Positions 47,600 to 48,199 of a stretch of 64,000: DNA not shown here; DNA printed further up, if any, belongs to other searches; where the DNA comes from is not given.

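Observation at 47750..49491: Small 2-TM protein duplicated as the N-terminus of an adjacent 463-aa membrane protein: possible pilin/platform (Ced- or VirB2/VirB6-like) pair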

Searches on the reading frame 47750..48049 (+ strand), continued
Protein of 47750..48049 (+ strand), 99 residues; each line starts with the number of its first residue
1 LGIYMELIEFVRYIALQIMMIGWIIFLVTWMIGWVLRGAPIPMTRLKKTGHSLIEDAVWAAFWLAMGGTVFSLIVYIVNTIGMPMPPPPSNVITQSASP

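Call 67: find_homologous_proteins(query=A6, max_evalue=1e-10)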
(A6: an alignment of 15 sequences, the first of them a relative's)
Query A6 (15 sequences) (548 aa, profile of the alignment): 50 proteins with E <= 1e-10 among 8000 candidates.
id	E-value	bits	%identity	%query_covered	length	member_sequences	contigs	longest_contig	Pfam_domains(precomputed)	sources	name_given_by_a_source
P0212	8.2e-192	657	47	98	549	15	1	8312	PF01935.24,PF05872.19,PF12846.14,PF01580.25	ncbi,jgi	-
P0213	1.1e-190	653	100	100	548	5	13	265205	PF01935.24,PF05872.19,PF13401.13,PF12846.14,PF01580.25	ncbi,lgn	ncbi:MAG: helicase HerA-like domain-containing protein [Desulfurococcaceae archaeon]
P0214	4.9e-182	625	33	95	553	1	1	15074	PF01935.24,PF05872.19,PF12846.14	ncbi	ncbi:MAG: DUF87 domain-containing protein [Desulfurococcaceae archaeon]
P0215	1.3e-179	617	39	99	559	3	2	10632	PF10412.16,PF01935.24,PF05872.19,PF13401.13,PF12846.14,PF01580.25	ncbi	-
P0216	3.6e-178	612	40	97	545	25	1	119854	PF05872.19,PF12846.14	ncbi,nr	ncbi:MAG: ATP-binding protein [Thermogladius sp.]|nr:ATP-binding protein [Thermogladius sp.]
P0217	2.5e-172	593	60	97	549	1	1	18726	PF10412.16,PF01935.24,PF05872.19,PF12846.14,PF01580.25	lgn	-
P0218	1.1e-171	591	60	98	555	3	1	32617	PF10412.16,PF01935.24,PF05872.19,PF12846.14,PF01580.25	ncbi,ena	-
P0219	6.0e-169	582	53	98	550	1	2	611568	PF10412.16,PF01935.24,PF05872.19,PF12846.14,PF01580.25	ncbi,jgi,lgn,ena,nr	ncbi:MAG: AAA family ATPase [Desulfurococcales archaeon ex4484_58]|nr:MAG: AAA family ATPase [Desulf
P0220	2.3e-167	576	50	97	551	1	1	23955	PF10412.16,PF01935.24,PF05872.19,PF12846.14,PF01580.25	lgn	-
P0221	7.0e-164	565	53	95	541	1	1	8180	PF10412.16,PF01935.24,PF05872.19,PF13401.13,PF12846.14,PF01580.25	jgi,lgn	-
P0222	1.3e-163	564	53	97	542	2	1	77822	PF10412.16,PF01935.24,PF05872.19,PF12846.14,PF01580.25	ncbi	-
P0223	1.4e-162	561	53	97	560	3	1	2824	PF10412.16,PF01935.24,PF05872.19,PF13401.13,PF12846.14,PF01580.25,PF12696.14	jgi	-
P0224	8.4e-162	558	51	99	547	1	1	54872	PF01935.24,PF05872.19,PF12846.14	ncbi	ncbi:MAG: helicase HerA-like domain-containing protein [Thermoprotei archaeon]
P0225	8.8e-162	558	51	95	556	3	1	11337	PF10412.16,PF01935.24,PF05872.19,PF12846.14,PF01580.25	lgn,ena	-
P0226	2.7e-161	556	48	97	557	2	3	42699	PF10412.16,PF01935.24,PF05872.19,PF12846.14,PF01580.25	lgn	-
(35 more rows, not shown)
